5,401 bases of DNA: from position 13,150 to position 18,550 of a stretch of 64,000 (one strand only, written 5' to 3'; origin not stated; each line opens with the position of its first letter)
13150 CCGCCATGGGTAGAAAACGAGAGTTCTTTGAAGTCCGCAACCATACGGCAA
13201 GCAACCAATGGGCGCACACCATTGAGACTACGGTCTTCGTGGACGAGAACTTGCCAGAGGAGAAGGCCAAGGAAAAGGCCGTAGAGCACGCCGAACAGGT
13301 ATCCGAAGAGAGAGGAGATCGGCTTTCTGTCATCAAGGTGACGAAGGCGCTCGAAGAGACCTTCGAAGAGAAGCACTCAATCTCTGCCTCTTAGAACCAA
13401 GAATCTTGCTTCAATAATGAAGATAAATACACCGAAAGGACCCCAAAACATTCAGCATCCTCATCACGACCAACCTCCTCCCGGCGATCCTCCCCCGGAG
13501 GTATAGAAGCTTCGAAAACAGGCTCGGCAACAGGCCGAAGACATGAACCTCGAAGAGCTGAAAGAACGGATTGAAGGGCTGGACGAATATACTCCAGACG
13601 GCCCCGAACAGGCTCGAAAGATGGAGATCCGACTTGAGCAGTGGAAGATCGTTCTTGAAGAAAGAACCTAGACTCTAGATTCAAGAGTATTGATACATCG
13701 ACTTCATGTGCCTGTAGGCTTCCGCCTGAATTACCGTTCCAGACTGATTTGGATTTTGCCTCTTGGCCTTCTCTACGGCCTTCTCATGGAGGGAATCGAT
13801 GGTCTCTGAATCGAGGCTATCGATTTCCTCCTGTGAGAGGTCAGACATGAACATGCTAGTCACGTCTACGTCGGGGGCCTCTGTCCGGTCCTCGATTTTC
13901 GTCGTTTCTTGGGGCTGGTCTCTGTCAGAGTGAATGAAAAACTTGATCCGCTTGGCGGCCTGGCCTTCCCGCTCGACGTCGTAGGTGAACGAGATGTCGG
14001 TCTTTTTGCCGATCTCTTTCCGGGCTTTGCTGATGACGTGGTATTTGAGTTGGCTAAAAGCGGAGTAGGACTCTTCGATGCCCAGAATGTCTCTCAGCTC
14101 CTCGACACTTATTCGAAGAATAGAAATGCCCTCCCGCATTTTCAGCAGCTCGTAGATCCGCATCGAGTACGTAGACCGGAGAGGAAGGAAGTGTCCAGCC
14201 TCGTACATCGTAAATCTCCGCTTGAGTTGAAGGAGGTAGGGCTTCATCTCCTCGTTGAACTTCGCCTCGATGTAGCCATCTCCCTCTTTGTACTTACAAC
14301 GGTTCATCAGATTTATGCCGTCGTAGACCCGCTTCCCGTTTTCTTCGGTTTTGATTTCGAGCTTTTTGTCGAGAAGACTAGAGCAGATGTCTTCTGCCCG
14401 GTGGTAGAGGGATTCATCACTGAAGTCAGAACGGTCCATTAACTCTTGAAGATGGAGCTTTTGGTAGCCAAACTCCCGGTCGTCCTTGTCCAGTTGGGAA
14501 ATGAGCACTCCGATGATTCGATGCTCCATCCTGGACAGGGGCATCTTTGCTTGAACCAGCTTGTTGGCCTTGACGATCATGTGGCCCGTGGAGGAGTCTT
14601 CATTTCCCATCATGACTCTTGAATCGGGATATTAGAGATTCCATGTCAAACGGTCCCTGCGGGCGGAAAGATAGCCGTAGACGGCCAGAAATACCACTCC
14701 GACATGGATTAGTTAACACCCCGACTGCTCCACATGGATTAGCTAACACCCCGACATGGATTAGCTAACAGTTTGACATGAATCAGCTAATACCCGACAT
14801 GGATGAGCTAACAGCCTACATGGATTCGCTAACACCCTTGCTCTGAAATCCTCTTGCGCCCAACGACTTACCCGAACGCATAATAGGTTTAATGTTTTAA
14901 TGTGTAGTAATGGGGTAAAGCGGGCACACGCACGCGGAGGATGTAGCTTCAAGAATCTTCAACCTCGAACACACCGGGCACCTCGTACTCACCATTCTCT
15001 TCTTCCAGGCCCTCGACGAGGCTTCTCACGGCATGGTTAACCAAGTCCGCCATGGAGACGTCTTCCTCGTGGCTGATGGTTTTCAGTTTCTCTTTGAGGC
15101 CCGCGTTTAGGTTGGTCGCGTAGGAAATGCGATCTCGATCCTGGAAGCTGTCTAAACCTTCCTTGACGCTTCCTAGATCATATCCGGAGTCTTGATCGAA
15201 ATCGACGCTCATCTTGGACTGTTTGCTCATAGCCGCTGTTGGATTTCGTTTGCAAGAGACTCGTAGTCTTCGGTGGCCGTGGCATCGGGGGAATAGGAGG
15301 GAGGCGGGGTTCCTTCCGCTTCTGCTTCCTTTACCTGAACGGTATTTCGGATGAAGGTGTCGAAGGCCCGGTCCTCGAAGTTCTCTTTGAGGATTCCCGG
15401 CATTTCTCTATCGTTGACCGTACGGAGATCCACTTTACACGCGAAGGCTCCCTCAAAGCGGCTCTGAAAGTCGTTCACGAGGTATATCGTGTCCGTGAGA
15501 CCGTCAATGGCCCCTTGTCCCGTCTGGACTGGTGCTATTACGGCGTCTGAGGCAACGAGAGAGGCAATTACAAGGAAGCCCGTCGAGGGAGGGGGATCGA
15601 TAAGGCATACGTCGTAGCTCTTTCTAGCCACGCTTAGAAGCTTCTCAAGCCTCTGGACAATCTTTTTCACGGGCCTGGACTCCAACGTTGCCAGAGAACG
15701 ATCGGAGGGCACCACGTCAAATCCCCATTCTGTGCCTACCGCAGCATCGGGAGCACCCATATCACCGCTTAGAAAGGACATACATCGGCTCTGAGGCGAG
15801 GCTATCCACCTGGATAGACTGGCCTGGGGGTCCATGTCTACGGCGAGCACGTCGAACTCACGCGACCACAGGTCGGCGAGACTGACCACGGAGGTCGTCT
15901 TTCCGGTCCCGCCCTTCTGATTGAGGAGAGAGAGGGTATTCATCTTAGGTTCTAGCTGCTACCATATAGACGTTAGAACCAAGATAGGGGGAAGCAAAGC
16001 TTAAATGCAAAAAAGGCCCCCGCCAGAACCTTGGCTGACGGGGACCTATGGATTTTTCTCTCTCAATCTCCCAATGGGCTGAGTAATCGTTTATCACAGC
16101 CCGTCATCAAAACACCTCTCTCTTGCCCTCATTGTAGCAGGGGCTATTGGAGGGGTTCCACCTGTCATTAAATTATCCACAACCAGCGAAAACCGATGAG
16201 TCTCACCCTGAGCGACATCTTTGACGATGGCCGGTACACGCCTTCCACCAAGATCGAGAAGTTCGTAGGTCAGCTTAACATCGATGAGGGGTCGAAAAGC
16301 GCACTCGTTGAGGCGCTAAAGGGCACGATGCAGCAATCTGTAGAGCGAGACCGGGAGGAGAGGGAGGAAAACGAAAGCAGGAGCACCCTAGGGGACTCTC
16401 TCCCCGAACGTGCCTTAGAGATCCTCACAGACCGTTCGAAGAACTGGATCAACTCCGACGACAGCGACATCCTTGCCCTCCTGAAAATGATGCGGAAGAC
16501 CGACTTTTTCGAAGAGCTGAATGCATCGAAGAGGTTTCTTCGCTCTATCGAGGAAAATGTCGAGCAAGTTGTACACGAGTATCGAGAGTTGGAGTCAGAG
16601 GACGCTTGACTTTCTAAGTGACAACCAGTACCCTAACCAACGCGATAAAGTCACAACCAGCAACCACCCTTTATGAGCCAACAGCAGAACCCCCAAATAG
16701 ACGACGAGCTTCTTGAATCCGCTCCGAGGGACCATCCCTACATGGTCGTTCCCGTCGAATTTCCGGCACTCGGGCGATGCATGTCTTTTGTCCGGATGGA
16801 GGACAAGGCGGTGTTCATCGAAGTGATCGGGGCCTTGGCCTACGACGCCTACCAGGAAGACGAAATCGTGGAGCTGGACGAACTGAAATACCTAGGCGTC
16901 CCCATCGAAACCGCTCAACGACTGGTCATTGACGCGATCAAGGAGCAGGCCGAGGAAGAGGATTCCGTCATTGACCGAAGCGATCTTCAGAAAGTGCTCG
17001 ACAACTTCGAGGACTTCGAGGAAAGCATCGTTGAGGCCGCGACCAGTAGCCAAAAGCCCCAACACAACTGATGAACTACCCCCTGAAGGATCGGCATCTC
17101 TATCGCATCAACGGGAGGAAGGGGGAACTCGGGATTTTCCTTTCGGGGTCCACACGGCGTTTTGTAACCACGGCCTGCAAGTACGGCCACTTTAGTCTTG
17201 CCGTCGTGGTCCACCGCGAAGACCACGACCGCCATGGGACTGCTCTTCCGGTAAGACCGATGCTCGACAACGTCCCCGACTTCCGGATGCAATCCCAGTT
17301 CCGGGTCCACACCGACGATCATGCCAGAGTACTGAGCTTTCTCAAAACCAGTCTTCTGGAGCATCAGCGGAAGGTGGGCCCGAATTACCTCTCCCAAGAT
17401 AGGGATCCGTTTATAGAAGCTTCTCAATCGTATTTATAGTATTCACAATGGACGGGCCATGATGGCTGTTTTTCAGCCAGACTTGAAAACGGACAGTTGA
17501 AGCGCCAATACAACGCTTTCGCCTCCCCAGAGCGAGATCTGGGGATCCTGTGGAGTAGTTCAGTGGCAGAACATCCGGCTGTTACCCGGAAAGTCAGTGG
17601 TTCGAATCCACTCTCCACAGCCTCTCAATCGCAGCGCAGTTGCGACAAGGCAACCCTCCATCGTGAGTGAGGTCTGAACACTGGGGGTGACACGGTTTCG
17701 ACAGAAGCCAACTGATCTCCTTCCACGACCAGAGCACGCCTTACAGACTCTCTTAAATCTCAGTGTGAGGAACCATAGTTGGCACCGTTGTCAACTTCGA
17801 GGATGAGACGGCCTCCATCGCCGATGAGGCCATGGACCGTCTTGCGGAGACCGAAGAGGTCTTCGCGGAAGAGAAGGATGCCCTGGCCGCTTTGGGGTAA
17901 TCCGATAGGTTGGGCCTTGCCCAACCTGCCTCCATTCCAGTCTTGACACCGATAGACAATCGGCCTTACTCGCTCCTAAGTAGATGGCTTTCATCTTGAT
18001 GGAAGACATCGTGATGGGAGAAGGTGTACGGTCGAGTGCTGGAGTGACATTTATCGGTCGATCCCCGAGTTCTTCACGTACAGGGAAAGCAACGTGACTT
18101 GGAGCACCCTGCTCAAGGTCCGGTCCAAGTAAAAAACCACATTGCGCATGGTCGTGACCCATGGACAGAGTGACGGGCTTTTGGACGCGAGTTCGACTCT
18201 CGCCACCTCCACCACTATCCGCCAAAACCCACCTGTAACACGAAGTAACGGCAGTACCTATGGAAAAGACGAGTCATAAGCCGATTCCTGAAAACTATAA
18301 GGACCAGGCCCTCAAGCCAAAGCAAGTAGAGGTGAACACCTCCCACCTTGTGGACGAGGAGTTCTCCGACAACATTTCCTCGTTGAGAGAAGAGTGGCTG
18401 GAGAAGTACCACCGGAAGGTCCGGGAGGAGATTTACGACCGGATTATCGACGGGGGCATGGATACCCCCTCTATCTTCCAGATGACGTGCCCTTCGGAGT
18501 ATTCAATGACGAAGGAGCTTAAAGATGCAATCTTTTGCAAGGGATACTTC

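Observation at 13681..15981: Iteron-Rep plus ParA/RHH partition cassette embedded in a crAss-type phage genome (possible plasmid-prophage lifestyle)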

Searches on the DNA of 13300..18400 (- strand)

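Call 81: search_rna_families(source=window, start=13300, end=18400, threshold=evalue, max_evalue=1)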
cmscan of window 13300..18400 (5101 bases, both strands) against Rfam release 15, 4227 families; matches with E-value up to 1: 3.
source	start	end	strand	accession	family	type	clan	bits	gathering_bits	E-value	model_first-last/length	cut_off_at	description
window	17683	18214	+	RF00023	tmRNA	Gene;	CL00001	73.7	47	7.3e-28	1-374/374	no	transfer-messenger RNA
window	17549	17620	+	RF00005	tRNA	Gene; tRNA;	CL00001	70.6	29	1.7e-14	1-71/71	no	tRNA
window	18150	18400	+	RF04321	tmRNA_permuted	Gene;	-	23.4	47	0.076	1-87/213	3'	permuted transfer-messenger RNA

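Call 84: search_rna_families(sources=[L001], threshold=gathering, show_alignments=0)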
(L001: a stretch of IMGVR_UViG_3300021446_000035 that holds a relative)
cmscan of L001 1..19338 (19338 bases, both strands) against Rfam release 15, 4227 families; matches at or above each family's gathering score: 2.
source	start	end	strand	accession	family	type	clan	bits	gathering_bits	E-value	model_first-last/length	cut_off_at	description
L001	4240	4758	-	RF00023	tmRNA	Gene;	CL00001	76.4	47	2e-28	1-374/374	no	transfer-messenger RNA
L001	4823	4894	-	RF00005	tRNA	Gene; tRNA;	CL00001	70.3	29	7.6e-14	1-71/71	no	tRNA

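Call 85: search_rna_families(source=window, start=17600, end=18300, threshold=gathering, show_alignments=1)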
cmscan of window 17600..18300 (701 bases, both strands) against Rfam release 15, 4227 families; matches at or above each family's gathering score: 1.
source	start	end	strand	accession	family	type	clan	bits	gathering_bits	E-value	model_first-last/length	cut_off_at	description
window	17683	18214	+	RF00023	tmRNA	Gene;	CL00001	73.7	47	1e-28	1-374/374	no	transfer-messenger RNA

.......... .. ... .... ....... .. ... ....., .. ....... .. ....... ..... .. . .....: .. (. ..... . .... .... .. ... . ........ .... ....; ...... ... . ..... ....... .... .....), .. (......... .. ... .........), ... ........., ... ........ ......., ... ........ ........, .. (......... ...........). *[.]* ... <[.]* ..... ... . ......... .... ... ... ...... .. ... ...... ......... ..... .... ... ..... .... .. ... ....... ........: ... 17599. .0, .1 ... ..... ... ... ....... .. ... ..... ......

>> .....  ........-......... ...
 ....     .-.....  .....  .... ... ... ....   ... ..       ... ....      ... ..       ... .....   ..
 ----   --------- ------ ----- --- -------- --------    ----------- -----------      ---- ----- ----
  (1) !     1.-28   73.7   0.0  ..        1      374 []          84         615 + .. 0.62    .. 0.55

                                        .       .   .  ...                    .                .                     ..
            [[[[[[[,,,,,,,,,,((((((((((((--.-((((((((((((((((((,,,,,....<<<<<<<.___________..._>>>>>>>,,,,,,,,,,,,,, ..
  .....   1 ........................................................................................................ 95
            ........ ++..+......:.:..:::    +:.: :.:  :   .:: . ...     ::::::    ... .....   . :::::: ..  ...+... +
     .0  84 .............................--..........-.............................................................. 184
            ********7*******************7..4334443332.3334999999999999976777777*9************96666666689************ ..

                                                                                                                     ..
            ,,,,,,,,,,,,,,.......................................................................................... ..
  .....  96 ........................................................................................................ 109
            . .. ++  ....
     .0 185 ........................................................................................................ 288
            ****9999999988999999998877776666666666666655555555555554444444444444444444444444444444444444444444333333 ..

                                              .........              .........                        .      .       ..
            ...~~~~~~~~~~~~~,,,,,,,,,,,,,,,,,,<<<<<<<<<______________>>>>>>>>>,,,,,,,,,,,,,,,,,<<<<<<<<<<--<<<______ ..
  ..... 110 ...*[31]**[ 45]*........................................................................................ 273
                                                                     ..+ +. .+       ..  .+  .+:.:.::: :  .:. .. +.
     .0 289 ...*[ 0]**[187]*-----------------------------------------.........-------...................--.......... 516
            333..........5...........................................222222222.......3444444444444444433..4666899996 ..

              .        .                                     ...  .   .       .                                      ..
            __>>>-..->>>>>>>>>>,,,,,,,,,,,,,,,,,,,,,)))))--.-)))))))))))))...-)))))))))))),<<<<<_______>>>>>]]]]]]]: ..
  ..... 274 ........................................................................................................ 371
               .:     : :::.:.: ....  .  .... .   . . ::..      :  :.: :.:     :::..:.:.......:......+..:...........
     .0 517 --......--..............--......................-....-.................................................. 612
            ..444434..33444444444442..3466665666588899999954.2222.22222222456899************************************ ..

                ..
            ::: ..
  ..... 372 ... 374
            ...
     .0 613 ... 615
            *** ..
